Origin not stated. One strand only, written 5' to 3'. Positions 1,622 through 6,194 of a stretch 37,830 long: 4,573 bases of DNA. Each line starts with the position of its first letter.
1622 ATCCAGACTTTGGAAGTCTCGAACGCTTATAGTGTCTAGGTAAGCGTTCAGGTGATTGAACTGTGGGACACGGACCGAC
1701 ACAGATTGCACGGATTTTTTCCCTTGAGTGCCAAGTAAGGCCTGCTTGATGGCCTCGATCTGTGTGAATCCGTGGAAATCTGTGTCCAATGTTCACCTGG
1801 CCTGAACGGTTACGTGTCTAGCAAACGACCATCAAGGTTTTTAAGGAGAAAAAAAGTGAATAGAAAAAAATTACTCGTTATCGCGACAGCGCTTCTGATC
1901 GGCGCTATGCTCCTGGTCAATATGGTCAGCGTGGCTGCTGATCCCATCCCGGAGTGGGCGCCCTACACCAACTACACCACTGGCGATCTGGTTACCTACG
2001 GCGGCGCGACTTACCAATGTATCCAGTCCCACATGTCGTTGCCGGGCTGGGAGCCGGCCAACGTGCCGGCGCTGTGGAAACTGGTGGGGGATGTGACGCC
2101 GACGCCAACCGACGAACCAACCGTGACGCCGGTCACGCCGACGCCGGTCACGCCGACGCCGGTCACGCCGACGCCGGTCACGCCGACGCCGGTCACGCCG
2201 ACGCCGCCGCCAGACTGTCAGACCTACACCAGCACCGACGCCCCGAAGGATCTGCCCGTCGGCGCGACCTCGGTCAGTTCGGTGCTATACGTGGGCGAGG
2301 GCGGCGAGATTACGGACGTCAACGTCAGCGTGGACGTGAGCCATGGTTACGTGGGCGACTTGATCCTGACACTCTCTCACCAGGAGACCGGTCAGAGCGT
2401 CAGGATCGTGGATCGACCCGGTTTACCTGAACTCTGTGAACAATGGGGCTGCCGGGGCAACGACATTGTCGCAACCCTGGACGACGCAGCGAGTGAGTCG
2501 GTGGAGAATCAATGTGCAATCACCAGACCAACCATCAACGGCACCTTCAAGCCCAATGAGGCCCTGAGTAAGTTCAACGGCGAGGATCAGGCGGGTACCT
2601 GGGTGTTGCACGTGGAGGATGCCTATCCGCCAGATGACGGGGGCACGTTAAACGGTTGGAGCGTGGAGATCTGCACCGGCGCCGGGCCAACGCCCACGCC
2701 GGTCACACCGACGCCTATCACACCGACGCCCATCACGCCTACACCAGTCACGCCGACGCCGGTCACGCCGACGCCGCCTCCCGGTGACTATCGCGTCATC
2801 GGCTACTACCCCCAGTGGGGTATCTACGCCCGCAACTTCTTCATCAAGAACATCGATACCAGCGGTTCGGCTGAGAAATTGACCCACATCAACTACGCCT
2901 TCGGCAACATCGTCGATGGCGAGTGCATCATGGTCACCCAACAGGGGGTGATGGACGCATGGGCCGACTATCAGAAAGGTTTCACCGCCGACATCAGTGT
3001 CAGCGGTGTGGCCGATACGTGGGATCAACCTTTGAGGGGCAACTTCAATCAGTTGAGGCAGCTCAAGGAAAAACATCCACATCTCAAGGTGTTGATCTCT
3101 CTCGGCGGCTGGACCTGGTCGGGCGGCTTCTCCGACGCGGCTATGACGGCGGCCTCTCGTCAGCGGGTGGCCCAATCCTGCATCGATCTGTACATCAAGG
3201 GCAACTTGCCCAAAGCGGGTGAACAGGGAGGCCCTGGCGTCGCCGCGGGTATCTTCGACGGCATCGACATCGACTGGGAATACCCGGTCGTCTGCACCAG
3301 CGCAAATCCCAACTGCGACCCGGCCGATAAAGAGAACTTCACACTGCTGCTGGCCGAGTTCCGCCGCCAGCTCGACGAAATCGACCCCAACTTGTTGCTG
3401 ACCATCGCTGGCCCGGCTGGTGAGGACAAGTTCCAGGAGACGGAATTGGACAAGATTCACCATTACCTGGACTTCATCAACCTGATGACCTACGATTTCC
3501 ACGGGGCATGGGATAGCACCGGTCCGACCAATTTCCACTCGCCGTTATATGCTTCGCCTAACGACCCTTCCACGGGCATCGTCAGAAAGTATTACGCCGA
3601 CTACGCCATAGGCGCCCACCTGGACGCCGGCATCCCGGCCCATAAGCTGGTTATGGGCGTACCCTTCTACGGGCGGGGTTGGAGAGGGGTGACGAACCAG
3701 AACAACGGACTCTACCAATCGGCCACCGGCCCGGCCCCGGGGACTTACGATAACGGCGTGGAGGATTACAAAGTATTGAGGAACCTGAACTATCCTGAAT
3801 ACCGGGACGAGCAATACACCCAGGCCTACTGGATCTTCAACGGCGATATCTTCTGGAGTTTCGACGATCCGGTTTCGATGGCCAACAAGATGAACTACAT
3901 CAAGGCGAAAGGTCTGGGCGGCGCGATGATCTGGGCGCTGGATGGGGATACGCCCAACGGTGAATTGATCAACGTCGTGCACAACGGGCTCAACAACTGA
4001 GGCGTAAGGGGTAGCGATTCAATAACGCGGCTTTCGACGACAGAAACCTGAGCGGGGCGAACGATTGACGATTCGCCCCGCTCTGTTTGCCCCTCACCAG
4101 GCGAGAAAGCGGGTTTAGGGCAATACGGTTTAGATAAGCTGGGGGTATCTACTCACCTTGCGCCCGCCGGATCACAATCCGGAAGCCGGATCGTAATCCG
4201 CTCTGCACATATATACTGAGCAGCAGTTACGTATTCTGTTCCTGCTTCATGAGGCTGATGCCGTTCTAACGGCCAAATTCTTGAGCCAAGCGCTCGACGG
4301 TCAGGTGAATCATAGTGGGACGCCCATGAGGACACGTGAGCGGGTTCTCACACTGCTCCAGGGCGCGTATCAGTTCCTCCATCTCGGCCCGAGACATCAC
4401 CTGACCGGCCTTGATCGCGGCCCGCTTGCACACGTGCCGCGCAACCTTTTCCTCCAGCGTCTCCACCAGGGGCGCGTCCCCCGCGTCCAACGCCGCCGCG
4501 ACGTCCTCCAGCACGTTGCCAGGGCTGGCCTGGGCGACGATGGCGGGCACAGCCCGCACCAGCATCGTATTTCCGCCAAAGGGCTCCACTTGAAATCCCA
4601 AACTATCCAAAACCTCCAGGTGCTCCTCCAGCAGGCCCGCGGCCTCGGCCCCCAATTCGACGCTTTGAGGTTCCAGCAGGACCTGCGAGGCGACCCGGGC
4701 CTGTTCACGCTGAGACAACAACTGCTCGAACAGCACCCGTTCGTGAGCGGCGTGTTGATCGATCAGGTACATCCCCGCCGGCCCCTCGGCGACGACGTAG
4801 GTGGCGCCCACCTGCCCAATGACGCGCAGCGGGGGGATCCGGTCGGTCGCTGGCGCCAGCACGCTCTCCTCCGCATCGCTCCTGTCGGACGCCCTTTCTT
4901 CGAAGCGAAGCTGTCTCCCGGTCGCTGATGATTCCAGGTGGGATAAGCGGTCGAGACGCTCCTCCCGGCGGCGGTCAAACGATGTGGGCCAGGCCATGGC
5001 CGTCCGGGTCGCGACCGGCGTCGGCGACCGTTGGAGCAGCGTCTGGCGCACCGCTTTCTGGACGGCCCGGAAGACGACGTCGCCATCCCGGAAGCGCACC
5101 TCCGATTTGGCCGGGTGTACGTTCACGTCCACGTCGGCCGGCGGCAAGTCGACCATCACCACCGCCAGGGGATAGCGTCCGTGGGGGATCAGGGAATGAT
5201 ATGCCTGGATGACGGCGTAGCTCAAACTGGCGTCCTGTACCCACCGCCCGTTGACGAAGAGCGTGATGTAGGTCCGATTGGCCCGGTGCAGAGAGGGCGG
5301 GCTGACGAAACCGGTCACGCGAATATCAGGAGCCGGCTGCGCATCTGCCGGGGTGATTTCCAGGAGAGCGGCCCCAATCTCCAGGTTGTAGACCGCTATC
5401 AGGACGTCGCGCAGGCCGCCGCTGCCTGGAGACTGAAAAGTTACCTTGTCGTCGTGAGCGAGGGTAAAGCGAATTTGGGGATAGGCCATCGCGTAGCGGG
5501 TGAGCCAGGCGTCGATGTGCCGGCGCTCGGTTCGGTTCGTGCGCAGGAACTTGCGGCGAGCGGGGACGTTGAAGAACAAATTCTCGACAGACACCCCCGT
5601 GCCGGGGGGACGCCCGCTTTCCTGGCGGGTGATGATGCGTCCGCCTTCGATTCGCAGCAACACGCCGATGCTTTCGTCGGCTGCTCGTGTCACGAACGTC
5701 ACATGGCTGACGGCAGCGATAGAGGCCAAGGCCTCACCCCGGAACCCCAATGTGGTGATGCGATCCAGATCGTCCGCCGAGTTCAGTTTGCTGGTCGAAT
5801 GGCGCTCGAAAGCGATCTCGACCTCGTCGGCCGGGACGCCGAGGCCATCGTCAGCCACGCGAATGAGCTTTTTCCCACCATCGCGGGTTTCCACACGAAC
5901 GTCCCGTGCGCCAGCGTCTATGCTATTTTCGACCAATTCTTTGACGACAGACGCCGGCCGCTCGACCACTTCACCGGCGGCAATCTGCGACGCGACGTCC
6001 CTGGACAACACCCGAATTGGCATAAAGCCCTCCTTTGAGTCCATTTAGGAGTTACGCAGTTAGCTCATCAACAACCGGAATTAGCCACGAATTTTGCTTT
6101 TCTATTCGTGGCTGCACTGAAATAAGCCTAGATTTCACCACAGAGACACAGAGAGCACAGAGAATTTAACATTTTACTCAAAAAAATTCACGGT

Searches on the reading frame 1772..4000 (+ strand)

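Call 11: search_protein_families(library=pfam, proteins=[window:1772-4000:+], max_evalue=0.001)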
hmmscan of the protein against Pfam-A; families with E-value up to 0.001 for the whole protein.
window:1772-4000:+ (742 aa): 3 families
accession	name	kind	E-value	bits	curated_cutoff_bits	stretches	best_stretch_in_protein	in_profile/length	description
PF00704.34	Glyco_hydro_18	-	1.6e-86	291.3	29.6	1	341-726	1-317/317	Glycosyl hydrolases family 18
PF02839.19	CBM_5_12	-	1.8e-17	63.5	26.2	1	61-103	1-44/44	Carbohydrate-binding module family 5/12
PF01483.27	P_proprotein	-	5.3e-07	30.1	21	1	181-299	2-85/86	Proprotein convertase P-domain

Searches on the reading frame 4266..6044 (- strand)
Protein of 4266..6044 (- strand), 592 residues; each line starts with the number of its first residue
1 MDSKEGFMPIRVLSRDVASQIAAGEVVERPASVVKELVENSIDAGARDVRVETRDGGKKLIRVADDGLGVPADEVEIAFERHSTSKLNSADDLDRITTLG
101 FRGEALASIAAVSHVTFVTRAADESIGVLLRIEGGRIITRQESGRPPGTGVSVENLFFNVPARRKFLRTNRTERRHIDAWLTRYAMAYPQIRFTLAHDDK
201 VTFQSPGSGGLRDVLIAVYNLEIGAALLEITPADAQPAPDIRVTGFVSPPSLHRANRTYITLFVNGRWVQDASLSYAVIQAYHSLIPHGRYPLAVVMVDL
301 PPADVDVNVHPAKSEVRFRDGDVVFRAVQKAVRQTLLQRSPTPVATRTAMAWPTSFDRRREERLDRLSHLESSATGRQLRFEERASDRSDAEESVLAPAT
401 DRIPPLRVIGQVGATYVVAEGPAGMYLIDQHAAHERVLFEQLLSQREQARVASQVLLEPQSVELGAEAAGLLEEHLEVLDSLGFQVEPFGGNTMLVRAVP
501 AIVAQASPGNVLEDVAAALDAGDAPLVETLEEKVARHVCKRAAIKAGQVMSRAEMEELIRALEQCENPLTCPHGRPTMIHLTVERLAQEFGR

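Call 11: search_protein_families(library=pfam, proteins=[window:4266-6044:-], max_evalue=0.001)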
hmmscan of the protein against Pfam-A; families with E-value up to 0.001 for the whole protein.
window:4266-6044:- (592 aa): 4 families
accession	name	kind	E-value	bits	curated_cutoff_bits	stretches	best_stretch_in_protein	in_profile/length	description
PF08676.16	MutL_C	-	2.3e-35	121.8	25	1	409-548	1-140/142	MutL C terminal dimerisation domain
PF01119.25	DNA_mis_repair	-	8e-34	116.2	26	1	217-336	3-118/119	DNA mismatch repair protein, C-terminal domain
PF13589.12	HATPase_c_3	-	2e-11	44.5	25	1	31-125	4-98/137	Histidine kinase-, DNA gyrase B-, and HSP90-like ATPase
PF02518.31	HATPase_c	-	6.4e-08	33.5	26.4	1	28-88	4-64/111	Histidine kinase-, DNA gyrase B-, and HSP90-like ATPase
